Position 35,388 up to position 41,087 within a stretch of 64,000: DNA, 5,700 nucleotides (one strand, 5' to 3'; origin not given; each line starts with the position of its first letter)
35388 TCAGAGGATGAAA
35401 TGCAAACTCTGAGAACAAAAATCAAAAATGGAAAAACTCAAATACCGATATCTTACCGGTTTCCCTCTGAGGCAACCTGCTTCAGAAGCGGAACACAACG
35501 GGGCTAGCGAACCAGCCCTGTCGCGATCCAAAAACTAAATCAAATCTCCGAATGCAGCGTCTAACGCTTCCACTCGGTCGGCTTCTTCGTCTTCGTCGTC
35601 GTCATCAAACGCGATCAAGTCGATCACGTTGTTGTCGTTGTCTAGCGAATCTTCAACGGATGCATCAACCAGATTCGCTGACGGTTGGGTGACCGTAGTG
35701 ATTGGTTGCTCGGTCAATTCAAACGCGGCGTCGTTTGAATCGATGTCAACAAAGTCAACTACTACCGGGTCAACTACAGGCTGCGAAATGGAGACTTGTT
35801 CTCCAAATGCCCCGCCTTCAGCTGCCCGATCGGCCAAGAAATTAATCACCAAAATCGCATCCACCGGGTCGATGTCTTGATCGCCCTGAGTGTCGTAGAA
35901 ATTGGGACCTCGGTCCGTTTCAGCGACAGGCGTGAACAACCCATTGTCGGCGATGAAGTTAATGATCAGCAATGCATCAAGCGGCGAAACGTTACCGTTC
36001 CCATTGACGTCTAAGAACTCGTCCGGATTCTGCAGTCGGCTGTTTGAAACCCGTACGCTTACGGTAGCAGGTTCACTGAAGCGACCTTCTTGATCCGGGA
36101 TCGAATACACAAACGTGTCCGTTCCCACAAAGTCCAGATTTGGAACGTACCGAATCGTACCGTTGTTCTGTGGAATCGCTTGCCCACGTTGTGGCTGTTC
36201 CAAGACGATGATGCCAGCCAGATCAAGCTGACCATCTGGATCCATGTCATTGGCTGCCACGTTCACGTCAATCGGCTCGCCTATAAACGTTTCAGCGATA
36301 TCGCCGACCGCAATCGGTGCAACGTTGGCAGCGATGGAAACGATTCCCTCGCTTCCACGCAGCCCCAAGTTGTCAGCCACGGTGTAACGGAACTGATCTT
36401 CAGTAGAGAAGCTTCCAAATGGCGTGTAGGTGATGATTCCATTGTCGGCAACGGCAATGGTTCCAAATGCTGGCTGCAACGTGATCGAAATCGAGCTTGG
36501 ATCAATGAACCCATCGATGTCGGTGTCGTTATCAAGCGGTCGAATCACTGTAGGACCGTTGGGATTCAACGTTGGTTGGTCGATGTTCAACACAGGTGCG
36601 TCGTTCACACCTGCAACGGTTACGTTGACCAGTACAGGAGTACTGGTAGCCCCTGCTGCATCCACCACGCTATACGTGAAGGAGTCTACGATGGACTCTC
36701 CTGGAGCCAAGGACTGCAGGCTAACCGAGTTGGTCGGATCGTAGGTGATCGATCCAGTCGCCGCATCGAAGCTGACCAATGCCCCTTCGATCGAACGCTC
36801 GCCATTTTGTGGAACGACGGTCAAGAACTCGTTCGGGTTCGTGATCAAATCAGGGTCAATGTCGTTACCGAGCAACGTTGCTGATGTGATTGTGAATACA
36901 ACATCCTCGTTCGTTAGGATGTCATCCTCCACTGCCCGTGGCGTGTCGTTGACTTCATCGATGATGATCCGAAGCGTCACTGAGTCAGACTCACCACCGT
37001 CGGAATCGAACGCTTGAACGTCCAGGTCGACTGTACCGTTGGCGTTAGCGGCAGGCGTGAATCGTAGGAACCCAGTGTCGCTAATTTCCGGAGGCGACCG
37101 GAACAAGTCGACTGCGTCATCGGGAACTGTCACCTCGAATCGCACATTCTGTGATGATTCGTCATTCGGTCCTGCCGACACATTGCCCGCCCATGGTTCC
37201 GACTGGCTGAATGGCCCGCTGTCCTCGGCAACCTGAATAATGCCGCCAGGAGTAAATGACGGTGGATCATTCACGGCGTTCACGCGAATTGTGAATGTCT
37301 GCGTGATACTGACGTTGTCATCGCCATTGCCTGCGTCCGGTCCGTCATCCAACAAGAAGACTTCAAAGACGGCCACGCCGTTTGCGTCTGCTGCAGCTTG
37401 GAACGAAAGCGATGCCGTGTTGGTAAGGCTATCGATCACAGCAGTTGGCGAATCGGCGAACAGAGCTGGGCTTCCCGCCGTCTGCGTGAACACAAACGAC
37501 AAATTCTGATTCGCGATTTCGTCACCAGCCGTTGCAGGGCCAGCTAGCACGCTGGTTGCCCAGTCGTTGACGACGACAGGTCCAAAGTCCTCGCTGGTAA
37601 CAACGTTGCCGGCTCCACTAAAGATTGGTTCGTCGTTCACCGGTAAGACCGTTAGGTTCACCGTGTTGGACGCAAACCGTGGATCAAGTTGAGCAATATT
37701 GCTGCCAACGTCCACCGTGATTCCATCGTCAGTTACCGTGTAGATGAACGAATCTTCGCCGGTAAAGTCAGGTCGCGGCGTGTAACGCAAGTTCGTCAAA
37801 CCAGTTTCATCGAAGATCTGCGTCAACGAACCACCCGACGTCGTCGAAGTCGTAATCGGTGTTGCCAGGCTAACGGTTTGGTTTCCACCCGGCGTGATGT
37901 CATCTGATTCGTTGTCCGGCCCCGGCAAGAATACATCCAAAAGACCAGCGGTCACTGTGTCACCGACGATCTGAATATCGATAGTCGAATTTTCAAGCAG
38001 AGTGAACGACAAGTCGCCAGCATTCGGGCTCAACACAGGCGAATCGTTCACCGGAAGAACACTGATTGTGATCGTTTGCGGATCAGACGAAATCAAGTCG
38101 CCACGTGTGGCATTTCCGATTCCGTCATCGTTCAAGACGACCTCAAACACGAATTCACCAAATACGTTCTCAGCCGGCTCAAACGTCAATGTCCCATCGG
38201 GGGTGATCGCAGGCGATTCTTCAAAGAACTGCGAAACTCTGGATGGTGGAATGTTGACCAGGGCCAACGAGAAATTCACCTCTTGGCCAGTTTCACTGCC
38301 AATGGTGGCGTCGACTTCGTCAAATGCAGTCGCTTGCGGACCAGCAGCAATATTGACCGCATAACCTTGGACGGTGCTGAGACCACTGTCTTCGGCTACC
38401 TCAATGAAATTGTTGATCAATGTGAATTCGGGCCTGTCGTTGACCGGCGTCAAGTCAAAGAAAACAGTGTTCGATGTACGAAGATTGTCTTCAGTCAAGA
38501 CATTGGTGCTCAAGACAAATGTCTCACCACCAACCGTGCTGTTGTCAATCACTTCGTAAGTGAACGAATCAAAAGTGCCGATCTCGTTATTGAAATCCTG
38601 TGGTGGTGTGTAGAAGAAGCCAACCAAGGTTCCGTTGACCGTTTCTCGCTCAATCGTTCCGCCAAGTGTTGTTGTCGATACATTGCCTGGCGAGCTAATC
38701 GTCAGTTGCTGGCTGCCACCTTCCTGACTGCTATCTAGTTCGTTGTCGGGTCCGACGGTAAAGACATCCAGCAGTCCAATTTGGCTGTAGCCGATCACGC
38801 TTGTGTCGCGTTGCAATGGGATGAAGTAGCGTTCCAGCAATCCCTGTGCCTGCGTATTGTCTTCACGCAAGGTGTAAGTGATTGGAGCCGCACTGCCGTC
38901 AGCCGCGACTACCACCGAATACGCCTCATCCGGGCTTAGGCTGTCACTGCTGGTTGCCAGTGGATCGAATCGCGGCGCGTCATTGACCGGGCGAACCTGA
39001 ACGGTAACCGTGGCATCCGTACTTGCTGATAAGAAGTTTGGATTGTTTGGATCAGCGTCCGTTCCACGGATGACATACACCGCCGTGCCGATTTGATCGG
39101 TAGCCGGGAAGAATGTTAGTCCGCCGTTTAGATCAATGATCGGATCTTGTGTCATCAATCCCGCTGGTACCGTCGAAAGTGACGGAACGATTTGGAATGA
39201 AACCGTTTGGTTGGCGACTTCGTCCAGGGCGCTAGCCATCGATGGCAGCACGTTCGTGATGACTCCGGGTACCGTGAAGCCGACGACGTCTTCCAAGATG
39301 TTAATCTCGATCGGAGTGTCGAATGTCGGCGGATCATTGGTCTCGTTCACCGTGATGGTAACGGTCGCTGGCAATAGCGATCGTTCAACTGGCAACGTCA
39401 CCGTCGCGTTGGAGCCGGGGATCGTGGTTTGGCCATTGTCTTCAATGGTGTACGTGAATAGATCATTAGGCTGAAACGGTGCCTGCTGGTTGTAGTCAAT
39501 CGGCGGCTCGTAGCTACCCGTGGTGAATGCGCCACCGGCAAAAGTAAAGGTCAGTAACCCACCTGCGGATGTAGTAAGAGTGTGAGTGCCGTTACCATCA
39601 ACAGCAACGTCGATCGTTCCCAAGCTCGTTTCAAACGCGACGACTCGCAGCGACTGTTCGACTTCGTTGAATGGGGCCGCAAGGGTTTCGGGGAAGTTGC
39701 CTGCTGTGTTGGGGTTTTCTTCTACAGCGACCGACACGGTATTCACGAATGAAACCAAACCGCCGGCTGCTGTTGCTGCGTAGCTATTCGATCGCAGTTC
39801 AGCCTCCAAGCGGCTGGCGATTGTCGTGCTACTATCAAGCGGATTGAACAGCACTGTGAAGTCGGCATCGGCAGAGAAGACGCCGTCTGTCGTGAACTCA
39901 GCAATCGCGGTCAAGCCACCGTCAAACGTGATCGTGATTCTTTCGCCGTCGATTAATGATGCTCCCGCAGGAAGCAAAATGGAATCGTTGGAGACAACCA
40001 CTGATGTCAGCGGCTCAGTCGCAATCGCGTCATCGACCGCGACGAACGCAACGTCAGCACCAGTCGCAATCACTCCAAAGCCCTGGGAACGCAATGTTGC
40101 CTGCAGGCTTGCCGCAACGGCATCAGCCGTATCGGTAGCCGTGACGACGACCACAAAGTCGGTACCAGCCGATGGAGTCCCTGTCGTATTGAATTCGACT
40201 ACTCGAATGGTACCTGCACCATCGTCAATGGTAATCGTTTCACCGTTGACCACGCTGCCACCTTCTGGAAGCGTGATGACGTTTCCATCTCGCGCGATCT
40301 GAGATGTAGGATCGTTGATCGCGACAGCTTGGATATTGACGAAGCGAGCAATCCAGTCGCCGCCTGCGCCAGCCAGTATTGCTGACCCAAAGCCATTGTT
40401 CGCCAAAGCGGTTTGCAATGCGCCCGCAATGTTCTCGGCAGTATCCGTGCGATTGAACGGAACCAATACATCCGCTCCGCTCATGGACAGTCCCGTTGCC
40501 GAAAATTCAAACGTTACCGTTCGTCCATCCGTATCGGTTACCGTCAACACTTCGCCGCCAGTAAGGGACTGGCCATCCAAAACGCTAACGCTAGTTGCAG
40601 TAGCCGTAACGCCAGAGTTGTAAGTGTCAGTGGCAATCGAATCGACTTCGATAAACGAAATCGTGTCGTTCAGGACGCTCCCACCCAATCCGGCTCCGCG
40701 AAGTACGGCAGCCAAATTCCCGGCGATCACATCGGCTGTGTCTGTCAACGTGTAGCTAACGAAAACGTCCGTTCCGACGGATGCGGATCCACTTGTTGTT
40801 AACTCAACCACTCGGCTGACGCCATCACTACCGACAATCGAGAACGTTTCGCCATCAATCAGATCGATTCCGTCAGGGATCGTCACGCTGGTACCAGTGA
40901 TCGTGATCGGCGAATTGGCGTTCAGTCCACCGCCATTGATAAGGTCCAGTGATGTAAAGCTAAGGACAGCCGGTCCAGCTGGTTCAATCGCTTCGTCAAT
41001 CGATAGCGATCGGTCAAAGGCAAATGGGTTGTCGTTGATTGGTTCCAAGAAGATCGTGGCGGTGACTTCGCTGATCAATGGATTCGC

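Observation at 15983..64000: Tandem array of at least three giant paralogous surface proteins built on one scaffold with swappable loop slots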

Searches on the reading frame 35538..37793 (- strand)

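Call 69: search_protein_families(library=pfam, proteins=[window:35538-37793:-], max_evalue=0.05)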
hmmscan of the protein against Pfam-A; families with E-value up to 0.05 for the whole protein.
window:35538-37793:- (752 aa): 4 families
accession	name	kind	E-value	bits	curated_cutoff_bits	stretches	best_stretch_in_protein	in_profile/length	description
PF17963.7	Big_9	-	1.9e-46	157.3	23.6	4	490-580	1-88/89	Bacterial Ig domain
PF17803.7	Cadherin_4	-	1.8e-29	102.5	25.1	3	389-456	3-71/71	Bacterial cadherin-like domain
PF17892.7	Cadherin_5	-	9e-29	99.6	26.5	3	396-477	1-86/98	Cadherin-like domain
PF00404.24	Dockerin_1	-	4.7e-09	36.7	22.9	1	595-653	3-56/57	Dockerin type I domain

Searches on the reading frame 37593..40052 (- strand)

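Call 69: search_protein_families(library=pfam, proteins=[window:37593-40052:-], max_evalue=0.05)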
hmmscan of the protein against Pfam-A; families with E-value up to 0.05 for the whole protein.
window:37593-40052:- (820 aa): 3 families
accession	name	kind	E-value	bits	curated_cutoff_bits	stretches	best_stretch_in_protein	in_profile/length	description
PF17963.7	Big_9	-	8.3e-09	36.7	23.6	1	669-777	1-79/89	Bacterial Ig domain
PF17892.7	Cadherin_5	-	0.00021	21.5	26.5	1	741-777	53-85/98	Cadherin-like domain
PF17803.7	Cadherin_4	-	0.00056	20.8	25.1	0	347-382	1-31/71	Bacterial cadherin-like domain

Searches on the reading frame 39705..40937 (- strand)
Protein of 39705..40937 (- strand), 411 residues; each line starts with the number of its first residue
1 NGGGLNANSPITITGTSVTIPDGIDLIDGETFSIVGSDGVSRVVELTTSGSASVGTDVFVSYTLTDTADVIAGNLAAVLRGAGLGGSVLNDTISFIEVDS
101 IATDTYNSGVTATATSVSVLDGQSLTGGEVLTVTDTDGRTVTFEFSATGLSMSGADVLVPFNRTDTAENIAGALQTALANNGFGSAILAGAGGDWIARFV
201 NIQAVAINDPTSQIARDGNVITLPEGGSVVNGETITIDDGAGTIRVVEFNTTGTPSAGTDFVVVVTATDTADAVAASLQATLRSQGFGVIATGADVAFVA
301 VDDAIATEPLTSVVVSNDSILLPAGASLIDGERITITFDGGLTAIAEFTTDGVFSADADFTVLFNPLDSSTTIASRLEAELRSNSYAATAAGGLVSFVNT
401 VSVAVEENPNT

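Call 28: search_protein_families(library=pfam, proteins=[window:39705-40937:-], max_evalue=1)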
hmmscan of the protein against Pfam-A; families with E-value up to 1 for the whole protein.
window:39705-40937:- (411 aa): 1 family
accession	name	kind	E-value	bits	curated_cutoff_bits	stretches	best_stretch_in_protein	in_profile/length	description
PF05593.20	RHS_repeat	-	0.025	15.4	22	1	128-149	5-26/38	RHS Repeat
